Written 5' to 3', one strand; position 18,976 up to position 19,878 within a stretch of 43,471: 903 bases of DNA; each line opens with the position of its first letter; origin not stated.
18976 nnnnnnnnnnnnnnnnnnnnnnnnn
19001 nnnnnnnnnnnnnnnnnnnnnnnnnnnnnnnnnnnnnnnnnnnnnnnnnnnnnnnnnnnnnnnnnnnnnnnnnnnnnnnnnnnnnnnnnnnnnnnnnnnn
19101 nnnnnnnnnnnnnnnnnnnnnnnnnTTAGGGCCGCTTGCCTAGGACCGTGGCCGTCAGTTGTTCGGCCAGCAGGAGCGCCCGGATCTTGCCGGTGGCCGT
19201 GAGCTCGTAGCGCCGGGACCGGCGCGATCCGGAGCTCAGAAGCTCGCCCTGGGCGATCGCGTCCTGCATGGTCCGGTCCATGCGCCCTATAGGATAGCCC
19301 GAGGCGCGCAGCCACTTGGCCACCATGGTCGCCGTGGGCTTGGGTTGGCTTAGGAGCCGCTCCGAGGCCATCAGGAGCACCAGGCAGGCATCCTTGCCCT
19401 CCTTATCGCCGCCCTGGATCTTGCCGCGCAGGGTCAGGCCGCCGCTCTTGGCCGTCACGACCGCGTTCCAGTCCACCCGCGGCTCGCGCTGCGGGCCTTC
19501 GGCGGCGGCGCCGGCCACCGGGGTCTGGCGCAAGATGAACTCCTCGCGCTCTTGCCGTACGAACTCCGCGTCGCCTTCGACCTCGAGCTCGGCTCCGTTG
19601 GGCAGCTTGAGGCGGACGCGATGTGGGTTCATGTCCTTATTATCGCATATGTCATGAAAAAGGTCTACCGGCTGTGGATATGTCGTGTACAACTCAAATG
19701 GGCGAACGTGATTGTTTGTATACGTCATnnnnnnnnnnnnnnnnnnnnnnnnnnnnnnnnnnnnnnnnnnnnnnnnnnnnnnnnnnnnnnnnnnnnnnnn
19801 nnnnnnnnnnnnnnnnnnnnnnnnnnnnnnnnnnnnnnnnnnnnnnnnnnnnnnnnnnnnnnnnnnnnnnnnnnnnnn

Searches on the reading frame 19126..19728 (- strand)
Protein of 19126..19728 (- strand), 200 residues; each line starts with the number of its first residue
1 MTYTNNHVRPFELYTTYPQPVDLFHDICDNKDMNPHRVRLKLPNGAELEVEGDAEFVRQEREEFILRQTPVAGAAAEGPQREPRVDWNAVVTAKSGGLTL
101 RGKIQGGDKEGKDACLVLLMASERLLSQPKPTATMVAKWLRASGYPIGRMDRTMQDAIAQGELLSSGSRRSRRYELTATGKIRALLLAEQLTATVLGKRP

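Call 8: search_protein_families(library=pfam, proteins=[window:19126-19728:-], max_evalue=0.01)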
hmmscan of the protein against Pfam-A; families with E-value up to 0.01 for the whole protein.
window:19126-19728:- (200 aa): 0 families

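Call 16: find_homologous_proteins(query=window:19129-19632:-)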
Query seq(168 aa) (168 aa): 288 proteins with E <= 0.001 among 727 candidates; the best 120 are listed.
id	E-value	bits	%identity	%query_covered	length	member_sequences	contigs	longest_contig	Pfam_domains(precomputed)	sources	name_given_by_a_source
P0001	3.9e-98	343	96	100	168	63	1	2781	-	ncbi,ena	ncbi:MAG: hypothetical protein ABL955_08510 [Elusimicrobiota bacterium]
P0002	3.0e-97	341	95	100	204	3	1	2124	-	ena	-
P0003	7.9e-96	336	93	100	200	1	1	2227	-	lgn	-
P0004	1.3e-94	332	93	100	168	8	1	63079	-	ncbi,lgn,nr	ncbi:MAG: hypothetical protein Q8T11_03405 [Elusimicrobiota bacterium]|nr:hypothetical protein [Elus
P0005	1.6e-94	332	92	100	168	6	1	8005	-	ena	-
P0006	1.7e-93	328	92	100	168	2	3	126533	-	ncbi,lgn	-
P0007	2.1e-93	328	91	100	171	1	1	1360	-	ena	-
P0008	2.3e-93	328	90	100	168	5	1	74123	-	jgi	-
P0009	2.7e-93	328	92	100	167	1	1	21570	-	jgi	jgi:hypothetical protein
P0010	7.6e-93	326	90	100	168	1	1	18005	-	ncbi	-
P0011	9.4e-93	326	91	100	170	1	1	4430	-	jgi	-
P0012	1.2e-92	326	89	100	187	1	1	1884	-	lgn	-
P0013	1.6e-92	325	90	100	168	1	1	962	-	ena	-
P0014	2.0e-92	325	89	100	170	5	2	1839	-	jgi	-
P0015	2.4e-92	325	90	99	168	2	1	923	-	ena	-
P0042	4.2e-85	301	82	100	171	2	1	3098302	-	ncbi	-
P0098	1.3e-79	283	79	98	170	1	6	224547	-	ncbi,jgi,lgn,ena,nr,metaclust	ncbi:MAG TPA: hypothetical protein DCZ01_07015 [Elusimicrobia bacterium]|nr:MAG: hypothetical protei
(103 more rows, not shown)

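Call 17: find_encoding_contigs(protein=P0042, flank=10000, max_places=3)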
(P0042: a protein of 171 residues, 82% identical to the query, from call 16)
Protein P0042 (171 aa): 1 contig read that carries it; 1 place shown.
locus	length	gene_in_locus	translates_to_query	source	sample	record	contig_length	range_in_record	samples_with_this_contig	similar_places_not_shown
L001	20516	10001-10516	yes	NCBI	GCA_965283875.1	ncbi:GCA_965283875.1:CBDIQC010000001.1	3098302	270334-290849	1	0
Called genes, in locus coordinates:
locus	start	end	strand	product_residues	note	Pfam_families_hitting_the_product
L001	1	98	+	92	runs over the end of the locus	-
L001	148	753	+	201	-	PF02660:G3P_acyltransf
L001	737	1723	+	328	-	PF01210:NAD_Gly3P_dh_N, PF07479:NAD_Gly3P_dh_C, PF20618:GPD_NAD_C_bact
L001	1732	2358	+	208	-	PF02577:BFN_dom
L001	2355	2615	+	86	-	PF00216:Bac_DNA_binding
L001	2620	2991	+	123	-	PF13411:MerR_1, PF00376:MerR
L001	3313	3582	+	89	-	PF00708:Acylphosphatase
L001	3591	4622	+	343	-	PF04542:Sigma70_r2, PF04539:Sigma70_r3, PF04545:Sigma70_r4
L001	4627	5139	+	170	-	PF00156:Pribosyltran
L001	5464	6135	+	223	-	-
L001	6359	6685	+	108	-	-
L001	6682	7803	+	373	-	-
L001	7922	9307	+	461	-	-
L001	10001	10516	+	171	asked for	-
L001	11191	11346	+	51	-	-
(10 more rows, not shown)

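Call 18: find_encoding_contigs(protein=P0098, flank=10000, max_places=3)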
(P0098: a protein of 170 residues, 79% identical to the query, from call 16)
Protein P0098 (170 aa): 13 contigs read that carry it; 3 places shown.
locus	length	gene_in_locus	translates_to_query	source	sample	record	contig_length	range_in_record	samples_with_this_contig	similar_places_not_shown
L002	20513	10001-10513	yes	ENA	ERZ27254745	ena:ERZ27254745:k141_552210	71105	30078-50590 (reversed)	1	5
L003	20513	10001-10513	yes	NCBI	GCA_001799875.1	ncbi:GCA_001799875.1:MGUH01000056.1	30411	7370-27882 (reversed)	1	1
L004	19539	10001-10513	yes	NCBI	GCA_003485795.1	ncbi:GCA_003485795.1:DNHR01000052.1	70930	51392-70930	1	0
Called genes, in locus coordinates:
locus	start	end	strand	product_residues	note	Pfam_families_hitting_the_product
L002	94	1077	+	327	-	PF04542:Sigma70_r2, PF04539:Sigma70_r3, PF04545:Sigma70_r4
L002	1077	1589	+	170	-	PF00156:Pribosyltran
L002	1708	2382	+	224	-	PF09976:TPR_21 (faint), PF13428:TPR_14 (faint), PF13432:TPR_16 (faint), PF07719:TPR_2 (faint), PF07721:TPR_4 (faint), PF13174:TPR_6 (faint), PF13176:TPR_7 (faint), PF14559:TPR_19 (weak)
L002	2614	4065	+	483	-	-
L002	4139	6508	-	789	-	PF08448:PAS_4, PF13426:PAS_9, PF00512:HisKA, PF02518:HATPase_c, PF00072:Response_reg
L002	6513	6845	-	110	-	PF00072:Response_reg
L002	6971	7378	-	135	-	PF00072:Response_reg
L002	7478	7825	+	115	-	PF18924:DUF5674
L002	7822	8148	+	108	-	-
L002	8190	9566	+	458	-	PF13372:Alginate_exp (faint)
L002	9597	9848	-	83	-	PF13366:PDDEXK_3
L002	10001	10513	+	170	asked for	-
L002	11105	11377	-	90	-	-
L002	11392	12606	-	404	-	PF00278:Orn_DAP_Arg_deC, PF01168:Ala_racemase_N (weak), PF02784:Orn_Arg_deC_N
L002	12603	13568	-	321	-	PF12895:ANAPC3 (faint), PF13371:TPR_9 (faint), PF13428:TPR_14 (faint), PF14559:TPR_19 (faint), PF13414:TPR_11 (faint), PF13431:TPR_17 (faint), PF00515:TPR_1 (faint), PF13432:TPR_16 (weak), +4 more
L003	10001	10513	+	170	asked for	-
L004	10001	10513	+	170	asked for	-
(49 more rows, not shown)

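Call 22: find_related_loci(query=window:19129-19632:-, collection=genome_contigs, flank=10000)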
Query seq(168 aa) (168 aa) in genome_contigs; peptide patterns used: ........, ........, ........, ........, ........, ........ (x = any residue, [..] = any of these).
295 stretches matched a pattern; 21 encode a relative of the query (tblastn E <= 1e-3); 21 distinct loci.
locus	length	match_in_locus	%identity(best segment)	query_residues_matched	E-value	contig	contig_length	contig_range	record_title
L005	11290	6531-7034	96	1-168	5e-106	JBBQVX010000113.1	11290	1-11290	MAG: Elusimicrobiota bacterium isolate Co_metawrap_2019 Cmw_2019_k141_17928552_length_11290_cov_7.7513, whole genome sho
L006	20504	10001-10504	96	1-168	5e-105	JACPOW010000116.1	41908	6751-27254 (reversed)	MAG: Elusimicrobia bacterium isolate NC_groundwater_611_Pr5_B-0.1um_68_12 alan_book_18_scaffold_566643, whole genome sho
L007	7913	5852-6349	90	1-166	5e-99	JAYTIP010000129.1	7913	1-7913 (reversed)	MAG: Elusimicrobiota bacterium isolate GFS_2774 GFS_2774_128, whole genome shotgun sequence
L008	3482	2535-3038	93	1-168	4e-98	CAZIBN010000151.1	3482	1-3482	MAG TPA_asm: uncultured Elusimicrobia sp. isolate binchicken_co186_163 genome assembly, contig: NODE_45691_length_3482_c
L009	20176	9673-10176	94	1-168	1e-96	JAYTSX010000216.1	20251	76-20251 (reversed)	MAG: Elusimicrobiota bacterium isolate GFS_5282 GFS_5282_215, whole genome shotgun sequence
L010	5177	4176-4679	94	1-168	2e-96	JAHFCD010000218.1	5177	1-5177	MAG: Elusimicrobia bacterium isolate nzgw213 NODE_22400_length_5178_cov_2.937710, whole genome shotgun sequence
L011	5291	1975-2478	92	1-168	4e-94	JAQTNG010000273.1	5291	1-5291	MAG: Elusimicrobia bacterium isolate STA_59 NODE_38632_length_5291_cov_2.574361_Sandtown_A, whole genome shotgun sequenc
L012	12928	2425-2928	92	1-168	2e-93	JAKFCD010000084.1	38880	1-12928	MAG: Elusimicrobiota bacterium isolate LC012 contig-124_1103, whole genome shotgun sequence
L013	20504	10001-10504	89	1-168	2e-92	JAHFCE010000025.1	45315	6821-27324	MAG: Elusimicrobia bacterium isolate nzgw214 NODE_176_length_45316_cov_4.152959, whole genome shotgun sequence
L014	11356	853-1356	88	1-168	1e-90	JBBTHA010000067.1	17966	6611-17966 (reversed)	MAG: Elusimicrobiota bacterium isolate H41-bin160_1 H41_bin160_1_000000000067, whole genome shotgun sequence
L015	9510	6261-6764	83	1-168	3e-90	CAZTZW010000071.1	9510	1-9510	MAG TPA_asm: uncultured Elusimicrobia sp. isolate SRP302895_co1_139 genome assembly, contig: NODE_14546_length_9510_cov_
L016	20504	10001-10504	87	1-168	2e-89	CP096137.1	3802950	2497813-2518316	MAG: Elusimicrobiota bacterium isolate JAD_PAG50586_1 chromosome, complete genome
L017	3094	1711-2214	88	1-168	1e-90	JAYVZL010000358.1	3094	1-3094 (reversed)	MAG: Elusimicrobiota bacterium isolate GL90_UP_concoct_198 GL90_UP_concoct_198_357, whole genome shotgun sequence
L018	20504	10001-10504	93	1-168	3e-88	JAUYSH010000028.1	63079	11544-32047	MAG: Elusimicrobiota bacterium isolate C5_metabat.bin.68 C5_k141_136541, whole genome shotgun sequence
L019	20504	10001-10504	85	1-168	6e-87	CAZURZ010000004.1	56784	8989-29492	MAG TPA_asm: uncultured Elusimicrobia sp. isolate SRP287453_co1_212 genome assembly, contig: NODE_812_length_56784_cov_6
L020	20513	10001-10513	82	1-168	3e-85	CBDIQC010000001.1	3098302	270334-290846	MAG: uncultured Elusimicrobia bacterium isolate NI882-mx-bin12 genome assembly, contig: N-N882-C16, whole genome shotgun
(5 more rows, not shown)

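Call 43: predict_structure(alignment_id=A1)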
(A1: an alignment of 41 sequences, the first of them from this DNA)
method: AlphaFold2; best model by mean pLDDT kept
length: 168 residues; sequences in the alignment: 41
mean_pLDDT: 48.1   pTM: 0.40
mean pLDDT of the five models: 48.1, 46.4, 45.4, 42.2, 39.8
residues with pLDDT >= 90: 0; 70-90: 4; 50-70: 74; < 50: 90
segments of 3 or more residues with pLDDT < 50: 1-4, 8-19, 21-23, 29-82, 114-117, 136-139
pLDDT, mean of each block of 10 residues (from residue 1): 46 45 49 38 33 33 32 33 51 59 52 49 68 55 62 61 53
secondary structure, 60 per line:
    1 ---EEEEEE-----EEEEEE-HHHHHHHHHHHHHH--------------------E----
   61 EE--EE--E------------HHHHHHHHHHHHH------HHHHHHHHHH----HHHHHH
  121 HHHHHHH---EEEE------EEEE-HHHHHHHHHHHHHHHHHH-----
elements in order: E4-9 E15-20 H22-35 H82-94 H101-110 H115-127 E131-134 E141-144 H146-163

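Call 44: search_protein_representatives(alignment_id=A1)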
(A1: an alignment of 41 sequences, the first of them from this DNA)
Query: 41 sequences, 169 profile positions. Proteins with E-value up to 0.001 (for the whole library): 384; up to 1e-10: 119; up to 1e-30: 17. The best 150 are listed.
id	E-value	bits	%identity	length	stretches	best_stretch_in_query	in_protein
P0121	2.1e-54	199.8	-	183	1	4-167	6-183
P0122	3.8e-51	189.2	-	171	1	1-166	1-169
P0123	1.3e-45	171.2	-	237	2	55-167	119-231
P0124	1.0e-44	168.3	-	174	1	5-162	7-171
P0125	5.4e-43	162.7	-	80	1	89-168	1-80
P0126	1.3e-41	158.1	-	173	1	3-165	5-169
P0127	2.4e-40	154.0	-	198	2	54-162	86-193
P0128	5.7e-40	152.8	-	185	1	3-164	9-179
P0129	3.9e-38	146.9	-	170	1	3-159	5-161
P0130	1.4e-37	145.1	-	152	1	44-167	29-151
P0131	5.8e-37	143.1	-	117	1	77-167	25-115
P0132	6.0e-37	143.0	-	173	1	3-163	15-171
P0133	2.8e-36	140.8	-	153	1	63-135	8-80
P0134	7.0e-34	133.0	-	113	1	60-166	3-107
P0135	8.4e-34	132.8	-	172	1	5-164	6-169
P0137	2.0e-31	125.0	-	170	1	3-162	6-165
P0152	6.4e-20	87.6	-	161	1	1-158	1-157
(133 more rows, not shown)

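Call 47: search_protein_families(library=pfam, alignment_id=A3, max_evalue=0.01)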
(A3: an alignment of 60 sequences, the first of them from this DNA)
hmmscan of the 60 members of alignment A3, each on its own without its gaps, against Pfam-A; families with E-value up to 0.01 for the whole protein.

A. member 1, seq(168 aa): 0 families

B. families by the number of members that match (of 60 scanned): 3 families
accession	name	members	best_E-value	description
PF20008.5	DUF6429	2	0.0057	Domain of unknown function (DUF6429)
PF22168.2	DIP2311-like_C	1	0.0015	Transcriptional regulator DIP2311-like, C-terminal domain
PF03990.20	DUF348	1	0.0038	G5-linked-Ubiquitin-like domain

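Call 55: search_protein_families(library=pfam, proteins=[L009:10377-11261:+, L009:11940-12404:+, L015:7890-8147:+, L015:8323-8901:+, L015:8090-8326:+, L015:6764-7453:-], max_evalue=0.01)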
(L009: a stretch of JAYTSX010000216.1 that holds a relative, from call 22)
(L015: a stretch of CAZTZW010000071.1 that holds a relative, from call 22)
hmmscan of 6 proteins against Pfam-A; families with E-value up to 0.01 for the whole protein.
L009:10377-11261:+ (294 aa): 0 families

L009:11940-12404:+ (154 aa): 0 families

L015:7890-8147:+ (85 aa): 0 families

L015:8323-8901:+ (192 aa): 0 families

L015:8090-8326:+ (78 aa): 0 families

L015:6764-7453:- (229 aa): 0 families

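Call 57: predict_structure(alignment_id=A3)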
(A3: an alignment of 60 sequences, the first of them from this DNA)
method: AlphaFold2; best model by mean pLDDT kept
length: 168 residues; sequences in the alignment: 60
mean_pLDDT: 86.8   pTM: 0.68
mean pLDDT of the five models: 86.8, 85.3, 83.8, 83.7, 81.6
residues with pLDDT >= 90: 97; 70-90: 52; 50-70: 10; < 50: 9
segments of 3 or more residues with pLDDT < 50: 39-47
pLDDT, mean of each block of 10 residues (from residue 1): 78 84 85 68 48 90 93 88 97 96 96 90 96 94 97 95 80
secondary structure, 60 per line:
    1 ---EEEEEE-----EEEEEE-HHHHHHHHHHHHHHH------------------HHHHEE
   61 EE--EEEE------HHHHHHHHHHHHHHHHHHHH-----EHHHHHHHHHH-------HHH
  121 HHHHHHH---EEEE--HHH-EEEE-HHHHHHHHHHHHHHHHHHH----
elements in order: E4-9 E15-20 H22-36 H55-58 E59-62 E65-68 H75-94 H101-110 H118-127 E131-134 E141-144 H146-164

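Call 60: fold_search(model_id=the predicted structure, library=pdb)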
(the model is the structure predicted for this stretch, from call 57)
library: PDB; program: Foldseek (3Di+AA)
matches with E <= 10: 1153; with E <= 0.001: 0
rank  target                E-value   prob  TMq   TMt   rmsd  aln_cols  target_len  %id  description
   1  4hw0_A                1.1e-02  1.00  0.37  0.58   3.3        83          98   16  Crystal structure of Sso10a-2, a DNA-binding protein from Sulfolobus solfataricus (released 2013-10-30)
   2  4hw0_C                1.2e-02  1.00  0.37  0.61   3.3        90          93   16  Crystal structure of Sso10a-2, a DNA-binding protein from Sulfolobus solfataricus (released 2013-10-30)
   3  7dvu                  2.2e-02  0.97  0.37  0.42  14.8       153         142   12  Crystal structure of heme sensor protein PefR in complex with heme and cyanide (released 2021-09-29)
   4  1tbx_B                2.3e-02  1.00  0.38  0.66   3.9        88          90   19  Crystal structure of SSV1 F-93 (released 2004-07-13)
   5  4hw0_B                2.6e-02  1.00  0.37  0.60   3.3        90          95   16  Crystal structure of Sso10a-2, a DNA-binding protein from Sulfolobus solfataricus (released 2013-10-30)
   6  1iuy_MODEL_1_A        2.6e-02  0.95  0.30  0.48  13.8       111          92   16  Solution structure of the cullin-3 homologue (released 2003-10-07)
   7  5k5q_B                2.7e-02  0.98  0.36  0.57   5.3       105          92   21  Structure of AspA-DNA complex: novel centromere bindng protein-centromere complex (released 2016-06-01)
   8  1tbx_A                2.9e-02  1.00  0.36  0.59   3.9        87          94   17  Crystal structure of SSV1 F-93 (released 2004-07-13)
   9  5k5q_C                2.9e-02  0.99  0.36  0.59   6.1        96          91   19  Structure of AspA-DNA complex: novel centromere bindng protein-centromere complex (released 2016-06-01)
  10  8ylg_A                3.1e-02  0.98  0.37  0.38   5.7       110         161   15  Crystal structure of Burkholderia thailandensis MftR in complex with operator DNA (released 2024-11-13)
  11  2nnn_A                3.5e-02  0.98  0.36  0.44   5.2       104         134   15  Crystal structure of probable transcriptional regulator from Pseudomonas aeruginosa (released 2006-11-21)
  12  8ylh_A                3.5e-02  0.96  0.35  0.36   5.7       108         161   17  Crystal structure of Pectobacterium atrosepticum PecS (released 2024-11-13)
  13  9h9y                  3.7e-02  0.99  0.38  0.58   4.3        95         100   15  Crystal structure of metal-free LmrR_V15Bpy variant BVS in a closed state (released 2025-03-05)
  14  3voe_B                3.7e-02  0.99  0.36  0.43   4.6        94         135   16  Crystal Structure of wild type MarR (apo form) from E.coli (released 2013-03-06)
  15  1s3j_A                3.9e-02  0.98  0.35  0.40   5.7       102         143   14  X-ray crystal structure of YusO protein from Bacillus subtilis (released 2004-04-13)
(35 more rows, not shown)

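Call 65: find_encoding_contigs(protein=P0122, flank=4000, max_places=2)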
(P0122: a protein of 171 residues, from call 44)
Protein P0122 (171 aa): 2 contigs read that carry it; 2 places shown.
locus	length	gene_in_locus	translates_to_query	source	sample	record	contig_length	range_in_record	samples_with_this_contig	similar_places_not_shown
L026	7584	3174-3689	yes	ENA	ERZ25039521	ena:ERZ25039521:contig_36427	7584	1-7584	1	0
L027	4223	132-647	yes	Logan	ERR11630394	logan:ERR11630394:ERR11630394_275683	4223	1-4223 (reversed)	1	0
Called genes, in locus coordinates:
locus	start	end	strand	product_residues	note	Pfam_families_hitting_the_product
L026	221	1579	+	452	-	-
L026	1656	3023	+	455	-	-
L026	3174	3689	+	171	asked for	-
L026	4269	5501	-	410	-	PF00278:Orn_DAP_Arg_deC, PF01168:Ala_racemase_N, PF02784:Orn_Arg_deC_N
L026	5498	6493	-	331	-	PF13428:TPR_14 (faint), PF13371:TPR_9 (faint), PF13432:TPR_16 (faint), PF14559:TPR_19 (faint), PF00515:TPR_1 (faint), PF07719:TPR_2 (faint), PF13174:TPR_6 (faint)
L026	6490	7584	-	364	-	?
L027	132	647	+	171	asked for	-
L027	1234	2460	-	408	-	PF00278:Orn_DAP_Arg_deC, PF01168:Ala_racemase_N, PF02784:Orn_Arg_deC_N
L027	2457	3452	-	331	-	PF13428:TPR_14 (faint), PF13371:TPR_9 (faint), PF13432:TPR_16 (faint), PF14559:TPR_19 (faint), PF00515:TPR_1 (faint), PF07719:TPR_2 (faint), PF13174:TPR_6 (faint)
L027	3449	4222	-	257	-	?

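Call 66: find_encoding_contigs(protein=P0137, flank=4000, max_places=2)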
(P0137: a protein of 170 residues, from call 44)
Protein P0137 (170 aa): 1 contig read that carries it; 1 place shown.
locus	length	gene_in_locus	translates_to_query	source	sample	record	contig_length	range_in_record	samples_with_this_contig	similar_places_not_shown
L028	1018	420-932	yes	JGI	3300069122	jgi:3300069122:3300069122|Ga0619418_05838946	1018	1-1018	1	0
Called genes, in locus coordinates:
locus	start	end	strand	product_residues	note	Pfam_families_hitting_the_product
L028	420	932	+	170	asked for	-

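Call 67: find_encoding_contigs(protein=P0152, flank=4000, max_places=2)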
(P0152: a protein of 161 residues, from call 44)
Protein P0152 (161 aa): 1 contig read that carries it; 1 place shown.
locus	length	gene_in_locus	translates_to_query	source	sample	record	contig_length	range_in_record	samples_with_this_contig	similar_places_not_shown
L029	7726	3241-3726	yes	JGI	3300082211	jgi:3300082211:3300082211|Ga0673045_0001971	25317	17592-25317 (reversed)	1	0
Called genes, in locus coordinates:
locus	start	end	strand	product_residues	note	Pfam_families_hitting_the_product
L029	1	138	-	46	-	?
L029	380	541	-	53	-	-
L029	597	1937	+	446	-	PF13372:Alginate_exp (faint)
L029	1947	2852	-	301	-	-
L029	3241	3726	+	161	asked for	-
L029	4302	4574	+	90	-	-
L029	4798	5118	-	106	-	-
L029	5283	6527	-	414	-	PF23459:S1_RRP5 (faint), PF00575:S1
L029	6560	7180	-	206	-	PF01553:Acyltransferase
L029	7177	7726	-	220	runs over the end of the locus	PF02224:Cytidylate_kin, PF13189:Cytidylate_kin2, PF13207:AAA_17 (faint), PF13238:AAA_18 (weak)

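Call 79: search_protein_families(library=phrogs, proteins=[L009:10377-11261:+, L009:11940-12404:+, L015:7890-8147:+, L015:8323-8901:+, L015:8090-8326:+, window:19126-19632:-], max_evalue=0.01)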
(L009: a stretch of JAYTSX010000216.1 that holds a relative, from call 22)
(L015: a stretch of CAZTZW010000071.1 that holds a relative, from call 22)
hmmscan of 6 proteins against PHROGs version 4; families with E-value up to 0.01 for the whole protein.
L009:10377-11261:+ (294 aa): 0 families

L009:11940-12404:+ (154 aa): 0 families

L015:7890-8147:+ (85 aa): 0 families

L015:8323-8901:+ (192 aa): 0 families

L015:8090-8326:+ (78 aa): 0 families

window:19126-19632:- (168 aa): 0 families

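Call 81: find_homologous_proteins(query=P0152, max_evalue=0.001)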
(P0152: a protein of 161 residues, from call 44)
Query P0152 (161 aa): 7 proteins with E <= 0.001 among 65 candidates.
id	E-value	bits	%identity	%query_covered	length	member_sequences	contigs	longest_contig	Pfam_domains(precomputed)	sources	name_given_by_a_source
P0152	6.0e-95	333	100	100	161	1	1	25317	-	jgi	jgi:uncharacterized protein (DUF849 family)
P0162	3.3e-31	126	39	98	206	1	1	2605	-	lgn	-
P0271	4.5e-29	119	40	98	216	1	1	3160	-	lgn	-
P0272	2.8e-27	113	37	93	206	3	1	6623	-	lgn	-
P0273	3.5e-27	113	37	93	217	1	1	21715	-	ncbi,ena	-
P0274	2.6e-24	104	40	91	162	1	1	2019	-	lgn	-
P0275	1.2e-23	102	28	92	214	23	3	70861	-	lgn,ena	-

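Call 82: find_encoding_contigs(protein=P0273, flank=6000, max_places=1)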
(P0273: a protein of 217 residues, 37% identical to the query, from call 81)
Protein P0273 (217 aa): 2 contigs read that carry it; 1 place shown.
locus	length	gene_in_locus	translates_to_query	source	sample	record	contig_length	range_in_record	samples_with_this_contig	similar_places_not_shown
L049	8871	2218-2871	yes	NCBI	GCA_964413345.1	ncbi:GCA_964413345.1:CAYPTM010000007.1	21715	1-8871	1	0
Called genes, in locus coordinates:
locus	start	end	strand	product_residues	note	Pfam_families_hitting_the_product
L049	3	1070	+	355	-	?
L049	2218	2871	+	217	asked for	-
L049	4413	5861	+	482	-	PF01887:SAM_HAT_N, PF20257:SAM_HAT_C, PF01427:Peptidase_M15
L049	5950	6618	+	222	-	PF03372:Exo_endo_phos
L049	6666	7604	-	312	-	PF13428:TPR_14 (faint), PF12895:ANAPC3 (faint), PF13414:TPR_11 (faint), PF14559:TPR_19 (faint), PF23914:TPR_CcmH_CycH (weak), PF25064:ARM_TT21_5th (faint), PF13431:TPR_17 (faint), PF13432:TPR_16 (weak)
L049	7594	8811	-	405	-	PF00575:S1 (weak), PF21710:Spt6_S1 (faint), PF23459:S1_RRP5 (faint), PF00575:S1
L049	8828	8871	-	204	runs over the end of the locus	PF01553:Acyltransferase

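Call 83: find_encoding_contigs(protein=P0275, flank=6000, max_places=1)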
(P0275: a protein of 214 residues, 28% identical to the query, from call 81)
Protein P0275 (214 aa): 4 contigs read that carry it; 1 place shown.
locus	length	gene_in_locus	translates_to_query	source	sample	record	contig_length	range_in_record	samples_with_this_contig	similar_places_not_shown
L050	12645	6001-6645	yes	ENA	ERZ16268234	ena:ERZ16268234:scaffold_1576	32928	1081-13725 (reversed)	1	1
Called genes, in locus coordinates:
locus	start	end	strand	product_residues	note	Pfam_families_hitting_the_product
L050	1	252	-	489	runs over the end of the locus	PF02321:OEP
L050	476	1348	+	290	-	-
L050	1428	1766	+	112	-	PF04342:DMT_6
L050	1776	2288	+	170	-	PF00383:dCMP_cyt_deam_1, PF14437:MafB19-deam, PF14439:Bd3614-deam (faint)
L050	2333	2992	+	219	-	PF09976:TPR_21, PF13174:TPR_6 (faint)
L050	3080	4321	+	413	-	PF03349:Toluene_X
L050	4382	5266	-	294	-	PF00730:HhH-GPD, PF14815:NUDIX_4 (weak)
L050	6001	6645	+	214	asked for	-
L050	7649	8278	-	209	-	-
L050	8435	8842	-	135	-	-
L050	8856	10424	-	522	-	PF02305:Phage_F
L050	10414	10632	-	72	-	-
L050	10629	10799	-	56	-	-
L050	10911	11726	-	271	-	PF23343:REP_ORF2-G2P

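Call 93: search_dna_similar(query=window:19129-19632:-, collection=plasmids, mode=protein, max_evalue=0.01, max_rows=10)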
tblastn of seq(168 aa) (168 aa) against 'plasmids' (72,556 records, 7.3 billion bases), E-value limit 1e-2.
No match.

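Call 94: search_dna_similar(query=window:19129-19632:-, collection=phages, mode=protein, max_evalue=0.01, max_rows=10)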
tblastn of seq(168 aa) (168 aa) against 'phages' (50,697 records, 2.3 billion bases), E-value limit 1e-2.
No match.

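Call 95: search_solved_structures(query=A3, max_evalue=10)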
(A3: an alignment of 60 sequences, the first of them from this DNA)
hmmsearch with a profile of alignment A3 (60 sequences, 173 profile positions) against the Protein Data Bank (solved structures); distinct sequences matched with E-value up to 10: 1.
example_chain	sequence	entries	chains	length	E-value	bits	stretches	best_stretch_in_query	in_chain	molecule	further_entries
9ubr_A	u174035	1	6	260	0.88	12.7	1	26-95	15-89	PrAC-5350A,2-dehydro-3-deoxyphosphogluconate aldolase/4-hydroxy-2-oxoglutarate aldolase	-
